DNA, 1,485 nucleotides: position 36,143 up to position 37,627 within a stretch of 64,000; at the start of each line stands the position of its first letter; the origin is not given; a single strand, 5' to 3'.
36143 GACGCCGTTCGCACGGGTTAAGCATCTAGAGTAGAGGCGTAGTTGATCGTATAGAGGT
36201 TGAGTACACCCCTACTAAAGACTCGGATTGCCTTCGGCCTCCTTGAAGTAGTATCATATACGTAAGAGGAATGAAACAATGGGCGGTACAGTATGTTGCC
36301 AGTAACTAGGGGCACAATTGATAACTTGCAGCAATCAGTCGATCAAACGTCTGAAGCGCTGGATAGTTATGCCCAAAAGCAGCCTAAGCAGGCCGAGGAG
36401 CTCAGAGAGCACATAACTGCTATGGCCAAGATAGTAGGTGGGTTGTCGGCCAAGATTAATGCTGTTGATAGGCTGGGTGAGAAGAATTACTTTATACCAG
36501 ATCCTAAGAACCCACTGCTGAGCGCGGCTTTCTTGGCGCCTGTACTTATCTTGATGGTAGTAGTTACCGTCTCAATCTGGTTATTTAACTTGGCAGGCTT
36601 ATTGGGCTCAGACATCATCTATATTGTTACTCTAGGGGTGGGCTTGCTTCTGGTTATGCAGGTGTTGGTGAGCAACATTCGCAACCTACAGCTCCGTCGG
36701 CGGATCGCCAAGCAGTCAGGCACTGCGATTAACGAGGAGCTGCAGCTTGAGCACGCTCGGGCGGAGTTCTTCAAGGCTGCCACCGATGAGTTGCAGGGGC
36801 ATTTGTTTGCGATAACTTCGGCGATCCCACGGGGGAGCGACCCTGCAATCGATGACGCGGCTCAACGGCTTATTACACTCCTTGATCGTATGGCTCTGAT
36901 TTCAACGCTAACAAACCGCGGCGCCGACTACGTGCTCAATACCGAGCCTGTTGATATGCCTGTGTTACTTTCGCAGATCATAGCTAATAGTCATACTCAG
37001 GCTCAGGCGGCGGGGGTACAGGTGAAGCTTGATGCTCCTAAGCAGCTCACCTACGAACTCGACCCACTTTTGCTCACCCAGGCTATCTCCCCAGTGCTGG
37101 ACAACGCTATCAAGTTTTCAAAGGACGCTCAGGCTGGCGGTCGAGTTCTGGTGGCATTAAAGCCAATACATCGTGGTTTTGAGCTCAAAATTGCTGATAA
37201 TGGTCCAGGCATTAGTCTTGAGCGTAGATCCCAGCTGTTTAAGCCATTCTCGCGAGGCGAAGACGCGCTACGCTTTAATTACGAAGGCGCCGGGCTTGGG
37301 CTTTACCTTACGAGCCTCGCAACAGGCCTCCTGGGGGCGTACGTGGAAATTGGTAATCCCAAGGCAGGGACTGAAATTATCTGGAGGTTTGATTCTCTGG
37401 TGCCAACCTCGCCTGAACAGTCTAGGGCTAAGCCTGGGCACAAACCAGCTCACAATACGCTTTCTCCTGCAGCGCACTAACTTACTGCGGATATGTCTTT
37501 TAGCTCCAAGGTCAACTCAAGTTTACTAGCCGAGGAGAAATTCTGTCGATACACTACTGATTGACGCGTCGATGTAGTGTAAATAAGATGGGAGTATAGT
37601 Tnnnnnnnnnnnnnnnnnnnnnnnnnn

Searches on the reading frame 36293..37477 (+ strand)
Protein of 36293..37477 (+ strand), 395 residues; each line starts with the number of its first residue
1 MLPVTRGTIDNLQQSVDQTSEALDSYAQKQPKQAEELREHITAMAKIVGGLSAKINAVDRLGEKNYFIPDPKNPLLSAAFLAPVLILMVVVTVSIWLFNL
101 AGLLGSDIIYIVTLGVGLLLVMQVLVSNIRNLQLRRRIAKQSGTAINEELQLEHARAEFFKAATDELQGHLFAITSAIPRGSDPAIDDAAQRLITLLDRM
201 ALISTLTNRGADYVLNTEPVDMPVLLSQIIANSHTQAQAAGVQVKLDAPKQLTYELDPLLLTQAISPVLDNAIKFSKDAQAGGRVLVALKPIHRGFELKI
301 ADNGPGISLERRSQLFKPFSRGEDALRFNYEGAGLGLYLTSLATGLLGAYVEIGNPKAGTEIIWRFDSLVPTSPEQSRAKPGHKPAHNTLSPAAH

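Call 17: search_protein_families(library=pfam, proteins=[window:36293-37477:+], max_evalue=1)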
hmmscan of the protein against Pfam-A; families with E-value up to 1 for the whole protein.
window:36293-37477:+ (395 aa): 5 families
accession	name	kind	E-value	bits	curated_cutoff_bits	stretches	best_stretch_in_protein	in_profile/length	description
PF02518.31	HATPase_c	-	6.2e-17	62.5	26.4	1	257-367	2-108/111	Histidine kinase-, DNA gyrase B-, and HSP90-like ATPase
PF13581.12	HATPase_c_2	-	0.01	16.3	27.4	1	268-339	39-104/127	Histidine kinase-like ATPase domain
PF09763.15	Sec3_CC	-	0.18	12.1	27.1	0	9-60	20-70/133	Exocyst complex component Sec3, coiled-coil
PF19380.4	DUF5955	-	0.23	12.3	27.1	0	20-61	39-80/88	Family of unknown function (DUF5955)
PF13829.11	DUF4191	-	0.71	9.7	30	0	85-146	27-89/219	Domain of unknown function (DUF4191)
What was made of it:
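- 36293..37480 (+): Gene for the 395-aa ATP-binding subunit (HK-C). Its parts are a variable N-terminus, helix a2, a TM hairpin, a His-less DHp and HATPase_c. Pfam finds HATPase_c at E 6e-17 and no HisKA (call 17).
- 37061..37393 (+): HATPase_c catalytic domain. The N box is at nt 37097, G1 at 37190, F at 37235 and G2 at 37286, and all four are intact. Pfam PF02518 covers aa 257-367 (call 17).
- The 36293 protein has HATPase_c and no HisKA (call 17).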

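Call 18: find_homologous_proteins(query=window:36293-37477:+, max_evalue=0.00001)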
Query window:36293-37477:+ (395 aa): 168 proteins with E <= 0.00001 among 8000 candidates; the best 120 are listed.
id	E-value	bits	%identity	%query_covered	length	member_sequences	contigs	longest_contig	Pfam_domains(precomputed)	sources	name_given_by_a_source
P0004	6.2e-253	856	100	100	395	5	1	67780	PF02518.32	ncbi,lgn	-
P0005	2.0e-217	739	86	100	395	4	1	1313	PF02518.32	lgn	-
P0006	2.3e-208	710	83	99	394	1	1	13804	PF02518.32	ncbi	-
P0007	3.1e-185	634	75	98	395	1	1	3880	PF02518.32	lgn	-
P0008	1.0e-180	619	75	94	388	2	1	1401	PF02518.32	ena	-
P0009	4.4e-169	580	68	98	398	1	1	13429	PF02518.32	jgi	jgi:signal transduction histidine kinase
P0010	2.7e-168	578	70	96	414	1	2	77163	PF02518.32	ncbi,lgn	-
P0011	1.6e-164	565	66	100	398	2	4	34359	PF02518.32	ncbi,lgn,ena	-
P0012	6.2e-143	494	61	98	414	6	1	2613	PF02518.32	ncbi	-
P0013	1.1e-130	454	58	94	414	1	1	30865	PF02518.32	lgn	-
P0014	3.9e-128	446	56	99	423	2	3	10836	PF02518.32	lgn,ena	-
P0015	7.2e-128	445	57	97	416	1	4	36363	PF02518.32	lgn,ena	-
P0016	1.0e-21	96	30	64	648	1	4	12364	PF02518.32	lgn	-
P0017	8.2e-21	93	29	67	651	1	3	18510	PF02518.32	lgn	-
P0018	1.6e-19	88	26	74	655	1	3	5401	PF02518.32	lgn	-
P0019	1.6e-16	78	27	70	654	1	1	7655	PF02518.32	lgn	-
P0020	1.8e-16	78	28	80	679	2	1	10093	PF02518.32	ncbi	-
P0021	3.3e-13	68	28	56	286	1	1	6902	PF02518.32,PF00512.32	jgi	jgi:signal transduction histidine kinase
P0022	1.1e-12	66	34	34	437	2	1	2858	PF02518.32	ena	-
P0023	7.1e-12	63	28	58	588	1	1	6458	PF02518.32,PF00512.32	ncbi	-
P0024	1.2e-11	62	31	52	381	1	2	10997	PF00672.31,PF13581.13,PF02518.32,PF00512.32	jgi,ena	-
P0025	1.4e-11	62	29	56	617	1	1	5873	PF02518.32,PF00512.32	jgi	jgi:signal transduction histidine kinase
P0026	1.7e-11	62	34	41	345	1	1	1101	PF00672.31,PF02518.32,PF00512.32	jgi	jgi:heavy metal sensor kinase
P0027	2.0e-11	62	35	39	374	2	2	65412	PF13581.13,PF02518.32,PF00512.32,PF00072.31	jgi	jgi:signal transduction histidine kinase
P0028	3.6e-11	61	28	58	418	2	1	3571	PF13426.14,PF13188.14,PF24820.2,PF08448.17,PF02518.32,PF00512.32,PF00989.32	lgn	-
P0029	4.8e-11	60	32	57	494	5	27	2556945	PF08447.19,PF13426.14,PF13188.14,PF12860.14,PF24820.2,PF08448.17,PF02518.32,PF00512.32,PF00989.32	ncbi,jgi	-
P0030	4.8e-11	60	31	49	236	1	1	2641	PF02518.32,PF00512.32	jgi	jgi:signal transduction histidine kinase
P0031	6.7e-11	60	31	45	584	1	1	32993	PF13426.14,PF02518.32,PF00512.32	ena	-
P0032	2.2e-10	58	31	35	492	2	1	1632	PF08447.19,PF13426.14,PF13188.14,PF12860.14,PF08448.17,PF02518.32,PF00512.32,PF00989.32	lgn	-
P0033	3.4e-10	58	28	43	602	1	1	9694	PF08447.19,PF13426.14,PF13188.14,PF12860.14,PF24820.2,PF08448.17,PF02518.32,PF00512.32,PF00989.32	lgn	-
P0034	6.7e-10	57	29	45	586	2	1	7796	PF08448.17,PF02518.32,PF00512.32,PF00989.32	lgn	-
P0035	9.7e-10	56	29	58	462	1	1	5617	PF00672.31,PF02518.32,PF00512.32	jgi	jgi:heavy metal sensor kinase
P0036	1.1e-9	56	33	42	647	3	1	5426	PF13185.13,PF01590.33,PF02518.32,PF00512.32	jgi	-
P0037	1.1e-9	56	32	42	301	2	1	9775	PF02518.32,PF00512.32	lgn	-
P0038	1.4e-9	56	40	34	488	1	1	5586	PF02518.32,PF00512.32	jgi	jgi:signal transduction histidine kinase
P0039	1.5e-9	56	28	56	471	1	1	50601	PF02518.32,PF00512.32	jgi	jgi:signal transduction histidine kinase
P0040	1.6e-9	55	31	44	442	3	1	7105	PF02518.32,PF00512.32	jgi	jgi:signal transduction histidine kinase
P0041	2.5e-9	55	31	41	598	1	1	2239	PF02518.32,PF00512.32,PF00072.31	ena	-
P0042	2.6e-9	55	26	60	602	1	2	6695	PF08447.19,PF13426.14,PF13188.14,PF08448.17,PF02518.32,PF00512.32,PF00989.32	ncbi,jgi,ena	-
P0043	3.3e-9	54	31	58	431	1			PF00672.31,PF02518.32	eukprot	eukprot:gene6434-6501_t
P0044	4.2e-9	54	32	38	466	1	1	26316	PF00672.31,PF02518.32,PF00512.32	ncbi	-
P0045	4.6e-9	54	30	58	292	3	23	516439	PF02518.32,PF00512.32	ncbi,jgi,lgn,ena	ncbi:MAG: two-component system cell cycle sensor histidine kinase PleC [Hyphomicrobiaceae bacterium]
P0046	5.1e-9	54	26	53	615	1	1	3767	PF00672.31,PF02518.32,PF00512.32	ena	-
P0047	5.3e-9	54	30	39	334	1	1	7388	PF02518.32,PF00512.32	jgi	jgi:two-component system, NarL family, sensor histidine kinase EvgS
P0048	5.6e-9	54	31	27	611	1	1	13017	PF13185.13,PF01590.33,PF13581.13,PF02518.32,PF13492.13,PF00512.32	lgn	-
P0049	6.0e-9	54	26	58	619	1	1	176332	PF00672.31,PF02518.32,PF00512.32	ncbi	ncbi:MAG: HAMP domain-containing sensor histidine kinase [Actinomycetota bacterium]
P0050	6.6e-9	53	25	72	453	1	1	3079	PF02518.32,PF00512.32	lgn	-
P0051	6.7e-9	53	28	59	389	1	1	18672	PF02518.32,PF00512.32,PF00072.31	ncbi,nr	ncbi:MAG: response regulator [Candidatus Omnitrophica bacterium]|nr:response regulator [Candidatus O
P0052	6.9e-9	53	31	49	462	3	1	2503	PF00672.31,PF02518.32,PF00512.32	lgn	-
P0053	8.3e-9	53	37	32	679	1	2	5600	PF03707.22,PF02518.32,PF00512.32,PF00072.31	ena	-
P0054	1.2e-8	53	34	38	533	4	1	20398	PF00672.31,PF02518.32,PF00512.32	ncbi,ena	-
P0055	1.5e-8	52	27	61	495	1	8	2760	PF00672.31,PF02518.32,PF00512.32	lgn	-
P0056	1.6e-8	52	27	73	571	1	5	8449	PF02518.32,PF00512.32,PF00072.31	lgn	-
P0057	2.1e-8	52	29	59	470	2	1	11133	PF00672.31,PF02518.32,PF00512.32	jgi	jgi:heavy metal sensor kinase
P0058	3.2e-8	51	35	32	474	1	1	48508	PF00672.31,PF02518.32,PF00512.32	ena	-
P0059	3.5e-8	51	33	31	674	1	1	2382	PF02518.32,PF00512.32,PF00072.31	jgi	jgi:signal transduction histidine kinase/CheY-like chemotaxis protein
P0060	3.7e-8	51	29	52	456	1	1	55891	PF00672.31,PF02518.32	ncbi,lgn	ncbi:MAG: ATP-binding protein [Alphaproteobacteria bacterium]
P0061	3.7e-8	51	26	58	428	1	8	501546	PF08447.19,PF13426.14,PF13188.14,PF24820.2,PF08448.17,PF02518.32,PF00512.32,PF00989.32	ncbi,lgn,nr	ncbi:MAG: PAS domain S-box protein [Anaerolineae bacterium]|nr:PAS domain S-box protein [Anaerolinea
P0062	4.0e-8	51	29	42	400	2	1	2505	PF13426.14,PF13188.14,PF24820.2,PF08448.17,PF02518.32,PF00512.32,PF00989.32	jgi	jgi:PAS domain S-box-containing protein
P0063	4.3e-8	51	28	38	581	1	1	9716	PF00672.31,PF02518.32,PF00512.32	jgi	jgi:signal transduction histidine kinase/HAMP domain-containing protein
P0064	4.5e-8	51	29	36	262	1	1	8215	PF13581.13,PF02518.32,PF00512.32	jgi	jgi:signal transduction histidine kinase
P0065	4.8e-8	51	33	32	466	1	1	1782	PF00672.31,PF02518.32,PF00512.32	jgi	jgi:heavy metal sensor kinase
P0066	6.5e-8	50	33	37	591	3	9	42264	PF02743.25,PF02518.32,PF00512.32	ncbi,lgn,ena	-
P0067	7.0e-8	50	36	34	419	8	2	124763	PF02518.32,PF00512.32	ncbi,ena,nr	ncbi:MAG TPA: HAMP domain-containing sensor histidine kinase [Gemmatimonadales bacterium]|nr:HAMP do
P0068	7.2e-8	50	28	42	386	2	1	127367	PF02518.32,PF00512.32,PF13248.12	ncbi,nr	ncbi:MAG: hypothetical protein H6669_05640 [Ardenticatenaceae bacterium]|nr:hypothetical protein [Ar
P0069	7.6e-8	50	27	57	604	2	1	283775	PF13188.14,PF08448.17,PF02518.32,PF00512.32,PF16927.12,PF00989.32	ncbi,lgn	-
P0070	8.0e-8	50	30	37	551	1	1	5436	PF13185.13,PF01590.33,PF02518.32,PF13492.13,PF00512.32,PF13493.12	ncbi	-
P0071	8.0e-8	50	40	28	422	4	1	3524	PF02518.32,PF00512.32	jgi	-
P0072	9.7e-8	50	34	33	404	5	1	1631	PF02518.32,PF00512.32,PF00571.34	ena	-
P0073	1.0e-7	50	35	35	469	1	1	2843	PF00672.31,PF02518.32,PF00512.32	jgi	jgi:signal transduction histidine kinase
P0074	1.0e-7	49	26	65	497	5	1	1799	PF00672.31,PF02518.32,PF00512.32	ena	-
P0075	1.1e-7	49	29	40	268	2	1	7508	PF02518.32,PF00512.32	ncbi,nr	ncbi:MAG TPA: HAMP domain-containing sensor histidine kinase, partial [Victivallales bacterium]|nr:H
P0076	1.2e-7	49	26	57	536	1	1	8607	PF13426.14,PF13188.14,PF24820.2,PF08448.17,PF02518.32,PF00512.32,PF00989.32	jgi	jgi:PAS domain S-box-containing protein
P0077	1.3e-7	49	30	38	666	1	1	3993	PF13426.14,PF08448.17,PF02518.32,PF00512.32,PF00989.32,PF03924.20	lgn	-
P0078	1.3e-7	49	27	56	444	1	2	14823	PF02518.32,PF00512.32,PF00072.31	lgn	-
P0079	1.5e-7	49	36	26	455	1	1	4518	PF00672.31,PF13581.13,PF02518.32,PF00512.32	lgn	-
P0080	1.6e-7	49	32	29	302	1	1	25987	PF02518.32,PF00512.32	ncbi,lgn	-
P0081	1.6e-7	49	39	31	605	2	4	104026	PF02743.25,PF02518.32,PF00512.32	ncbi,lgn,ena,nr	ncbi:MAG: sensor histidine kinase [Syntrophomonadaceae bacterium]|nr:sensor histidine kinase [Syntro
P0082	1.7e-7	49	30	42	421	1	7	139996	PF02518.32,PF00512.32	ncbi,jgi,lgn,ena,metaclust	metaclust:\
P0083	1.7e-7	49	26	62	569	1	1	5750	PF13581.13,PF02518.32,PF00512.32,PF23198.2,PF00072.31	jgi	jgi:signal transduction histidine kinase/ActR/RegA family two-component response regulator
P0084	1.9e-7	49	30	46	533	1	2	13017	PF13188.14,PF02518.32,PF00512.32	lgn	-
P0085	2.0e-7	49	32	26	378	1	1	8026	PF02518.32,PF00512.32,PF00072.31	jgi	-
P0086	2.0e-7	49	26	61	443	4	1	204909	PF02518.32,PF00512.32,PF00072.31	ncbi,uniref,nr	ncbi:response regulator [Nitrincola schmidtii]|uniref:response regulator n=1 Tax=Nitrincola schmidti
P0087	2.3e-7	48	29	41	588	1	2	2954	PF13185.13,PF01590.33,PF02518.32,PF13492.13,PF00512.32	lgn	-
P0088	2.9e-7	48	29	51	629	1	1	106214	PF08448.17,PF02518.32,PF00512.32,PF00072.31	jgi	-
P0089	3.1e-7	48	29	46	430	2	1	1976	PF02518.32,PF00512.32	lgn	-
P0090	3.2e-7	48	29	44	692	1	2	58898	PF08447.19,PF02518.32,PF00512.32,PF00072.31,PF20161.6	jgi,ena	jgi:signal transduction histidine kinase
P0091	3.4e-7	48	33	39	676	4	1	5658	PF02518.32,PF00512.32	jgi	jgi:signal transduction histidine kinase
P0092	3.7e-7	48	25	74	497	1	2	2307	PF00672.31,PF02518.32,PF00512.32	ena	-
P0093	3.8e-7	48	38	28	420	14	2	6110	PF02518.32,PF00512.32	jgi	jgi:signal transduction histidine kinase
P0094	4.0e-7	48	27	63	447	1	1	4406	PF13581.13,PF02518.32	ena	-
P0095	4.8e-7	47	34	33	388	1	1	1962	PF02518.32,PF00512.32,PF00072.31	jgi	-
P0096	4.8e-7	47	30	45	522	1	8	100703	PF08448.17,PF02518.32,PF00512.32,PF00989.32,PF00072.31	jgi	jgi:PAS domain S-box-containing protein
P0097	5.2e-7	47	31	37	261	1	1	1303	PF02518.32,PF00512.32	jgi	-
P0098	5.3e-7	47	27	62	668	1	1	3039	PF08447.19,PF13426.14,PF13188.14,PF08448.17,PF02518.32,PF00512.32,PF00989.32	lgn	-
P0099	5.8e-7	47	35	31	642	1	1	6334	PF02518.32,PF00512.32,PF00072.31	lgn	-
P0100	5.8e-7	47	32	38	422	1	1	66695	PF02518.32,PF00512.32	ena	-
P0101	6.0e-7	47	38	25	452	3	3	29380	PF02518.32,PF00512.32,PF00072.31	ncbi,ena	-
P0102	6.4e-7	47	36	25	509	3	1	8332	PF00672.31,PF02518.32,PF00512.32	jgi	-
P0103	6.6e-7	47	35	34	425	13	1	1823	PF02518.32,PF00512.32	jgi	-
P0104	6.7e-7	47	27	42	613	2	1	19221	PF01590.33,PF02518.32,PF00512.32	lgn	-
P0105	7.2e-7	47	39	28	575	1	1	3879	PF08447.19,PF01590.33,PF08448.17,PF02518.32,PF00512.32,PF00989.32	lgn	-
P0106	8.6e-7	46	37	32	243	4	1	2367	PF02518.32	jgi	jgi:signal transduction histidine kinase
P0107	8.8e-7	46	29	47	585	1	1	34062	PF00672.31,PF13188.14,PF16736.12,PF08448.17,PF02518.32,PF00512.32,PF00989.32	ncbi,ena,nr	ncbi:MAG TPA: ATP-binding protein [Anaerolineales bacterium]|nr:ATP-binding protein [Anaerolineales 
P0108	8.8e-7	46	29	47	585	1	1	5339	PF00672.31,PF13188.14,PF16736.12,PF08448.17,PF02518.32,PF00512.32,PF00989.32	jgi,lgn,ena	-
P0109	9.1e-7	46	28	67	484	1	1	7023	PF02518.32,PF00512.32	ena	-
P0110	9.5e-7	46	32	38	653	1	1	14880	PF08447.19,PF13426.14,PF13188.14,PF08348.19,PF08448.17,PF02518.32,PF00512.32,PF00989.32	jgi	jgi:PAS domain S-box-containing protein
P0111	1.1e-6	46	39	31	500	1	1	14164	PF02518.32,PF00512.32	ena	-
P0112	1.2e-6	46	34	32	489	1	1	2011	PF08448.17,PF02518.32,PF00512.32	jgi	jgi:signal transduction histidine kinase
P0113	1.2e-6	46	31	34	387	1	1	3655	PF02518.32,PF00512.32,PF00072.31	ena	-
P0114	1.2e-6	46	31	30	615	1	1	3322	PF00672.31,PF13581.13,PF08448.17,PF02518.32,PF00512.32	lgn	-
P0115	1.2e-6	46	30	57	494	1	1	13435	PF00672.31,PF02518.32,PF00512.32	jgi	jgi:heavy metal sensor kinase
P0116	1.3e-6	46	25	58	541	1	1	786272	PF02518.32,PF00512.32,PF00072.31,PF01627.29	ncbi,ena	-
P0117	1.3e-6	46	30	44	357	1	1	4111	PF02518.32,PF00512.32,PF00072.31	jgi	jgi:signal transduction histidine kinase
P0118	1.4e-6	46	33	44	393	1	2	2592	PF02518.32,PF00512.32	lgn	-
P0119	1.4e-6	46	30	42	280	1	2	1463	PF13581.13,PF02518.32,PF00512.32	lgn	-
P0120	1.4e-6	46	37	28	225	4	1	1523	PF02518.32,PF00512.32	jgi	jgi:signal transduction histidine kinase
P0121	1.5e-6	46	38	26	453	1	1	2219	PF00672.31,PF13581.13,PF02518.32,PF00512.32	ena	-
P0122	1.5e-6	46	28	55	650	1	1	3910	PF00672.31,PF08448.17,PF02518.32,PF00512.32,PF00989.32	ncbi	-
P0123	1.6e-6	46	37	27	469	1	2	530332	PF00672.31,PF02518.32,PF00512.32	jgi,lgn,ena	-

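Call 19: find_encoding_contigs(protein=P0010, flank=10000, max_places=2)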
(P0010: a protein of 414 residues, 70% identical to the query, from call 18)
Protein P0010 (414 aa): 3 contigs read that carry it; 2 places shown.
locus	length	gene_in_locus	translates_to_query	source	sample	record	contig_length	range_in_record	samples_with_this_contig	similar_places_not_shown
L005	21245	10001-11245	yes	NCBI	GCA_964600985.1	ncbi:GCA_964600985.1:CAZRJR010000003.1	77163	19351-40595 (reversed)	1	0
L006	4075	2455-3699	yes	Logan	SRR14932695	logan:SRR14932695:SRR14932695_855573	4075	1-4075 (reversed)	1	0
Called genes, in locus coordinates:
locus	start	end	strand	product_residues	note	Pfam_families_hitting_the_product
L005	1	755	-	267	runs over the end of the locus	-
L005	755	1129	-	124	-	PF04519:Bactofilin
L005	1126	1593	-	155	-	PF14584:DUF4446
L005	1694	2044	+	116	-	-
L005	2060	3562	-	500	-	PF00004:AAA (faint), PF13541:ChlI, PF00493:MCM (faint), PF00158:Sigma54_activat, PF01078:Mg_chelatase, PF05496:RuvB_N (faint), PF07728:AAA_5, PF13335:Mg_chelatase_C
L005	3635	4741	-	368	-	PF01087:GalP_UDP_transf, PF16268:DUF4921, PF02744:GalP_UDP_tr_C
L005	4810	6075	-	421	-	PF13439:Glyco_transf_4, PF13477:Glyco_trans_4_2 (weak), PF13579:Glyco_trans_4_4, PF20706:GT4-conflict (weak), PF00534:Glycos_transf_1, PF13692:Glyco_trans_1_4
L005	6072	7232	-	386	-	PF13477:Glyco_trans_4_2 (weak), PF13439:Glyco_transf_4, PF13579:Glyco_trans_4_4, PF00534:Glycos_transf_1, PF13692:Glyco_trans_1_4, PF13524:Glyco_trans_1_2 (weak)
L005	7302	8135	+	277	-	PF00561:Abhydrolase_1, PF12146:Hydrolase_4, PF12697:Abhydrolase_6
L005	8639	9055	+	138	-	-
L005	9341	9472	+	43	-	-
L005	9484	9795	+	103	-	-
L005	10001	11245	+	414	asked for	PF02518:HATPase_c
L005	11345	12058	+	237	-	PF00293:NUDIX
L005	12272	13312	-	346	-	PF00274:Glycolytic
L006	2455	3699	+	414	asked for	PF02518:HATPase_c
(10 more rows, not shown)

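Call 20: find_encoding_contigs(protein=P0011, flank=10000, max_places=2)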
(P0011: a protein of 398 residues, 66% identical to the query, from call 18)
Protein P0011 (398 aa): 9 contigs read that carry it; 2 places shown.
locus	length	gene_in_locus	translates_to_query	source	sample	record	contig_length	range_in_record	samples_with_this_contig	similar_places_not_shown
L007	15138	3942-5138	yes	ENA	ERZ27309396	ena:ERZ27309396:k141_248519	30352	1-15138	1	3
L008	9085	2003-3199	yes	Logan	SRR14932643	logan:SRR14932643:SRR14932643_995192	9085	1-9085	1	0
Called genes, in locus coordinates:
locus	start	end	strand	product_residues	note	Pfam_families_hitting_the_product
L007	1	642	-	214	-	?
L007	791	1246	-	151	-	-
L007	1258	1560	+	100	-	-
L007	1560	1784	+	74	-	-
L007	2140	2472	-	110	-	-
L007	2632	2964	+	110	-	-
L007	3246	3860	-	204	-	PF02698:DUF218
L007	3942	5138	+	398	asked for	PF02518:HATPase_c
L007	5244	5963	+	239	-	PF00293:NUDIX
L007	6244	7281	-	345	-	PF00274:Glycolytic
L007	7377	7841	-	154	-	PF01668:SmpB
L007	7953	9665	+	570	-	PF03485:Arg_tRNA_synt_N, PF00750:tRNA-synt_1d, PF05746:DALR_1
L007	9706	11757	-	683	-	-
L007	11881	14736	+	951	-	PF00580:UvrD-helicase, PF01443:Viral_helicase1 (faint), PF13245:AAA_19, PF13604:AAA_30 (faint), PF13361:UvrD_C, PF13538:UvrD_C_2 (faint), PF12705:PDDEXK_1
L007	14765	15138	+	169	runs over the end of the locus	-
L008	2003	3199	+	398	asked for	PF02518:HATPase_c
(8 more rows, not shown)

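Call 21: find_encoding_contigs(protein=P0015, flank=10000, max_places=2)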
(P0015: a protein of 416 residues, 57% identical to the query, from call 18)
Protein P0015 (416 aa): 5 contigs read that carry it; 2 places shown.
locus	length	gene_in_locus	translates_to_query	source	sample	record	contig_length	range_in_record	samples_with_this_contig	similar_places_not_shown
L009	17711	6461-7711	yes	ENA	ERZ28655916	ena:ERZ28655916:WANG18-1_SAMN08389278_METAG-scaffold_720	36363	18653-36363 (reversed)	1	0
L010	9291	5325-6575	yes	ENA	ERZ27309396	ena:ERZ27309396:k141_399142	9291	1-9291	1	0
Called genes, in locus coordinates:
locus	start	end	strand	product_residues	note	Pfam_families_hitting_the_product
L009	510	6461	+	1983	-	PF08450:SGL (faint), PF06739:SBBP (faint), PF17170:DUF5128 (faint), PF01436:NHL, PF05345:He_PIG, PF01436:NHL (weak), PF05345:He_PIG, PF17957:Big_7 (weak), +3 more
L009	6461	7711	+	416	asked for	PF02518:HATPase_c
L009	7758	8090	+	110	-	-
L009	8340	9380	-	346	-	PF00274:Glycolytic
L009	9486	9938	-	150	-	PF01668:SmpB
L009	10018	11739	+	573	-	PF03485:Arg_tRNA_synt_N, PF00750:tRNA-synt_1d, PF05746:DALR_1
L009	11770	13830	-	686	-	-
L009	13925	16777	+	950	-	PF00580:UvrD-helicase, PF01443:Viral_helicase1 (faint), PF13245:AAA_19, PF13604:AAA_30 (faint), PF21445:ADDB_N (weak), PF13361:UvrD_C, PF13538:UvrD_C_2 (weak), PF12705:PDDEXK_1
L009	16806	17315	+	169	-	-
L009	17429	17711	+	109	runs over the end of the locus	-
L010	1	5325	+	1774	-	?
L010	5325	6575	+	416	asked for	PF02518:HATPase_c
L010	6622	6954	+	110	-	-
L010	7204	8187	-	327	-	PF00274:Glycolytic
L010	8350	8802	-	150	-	PF01668:SmpB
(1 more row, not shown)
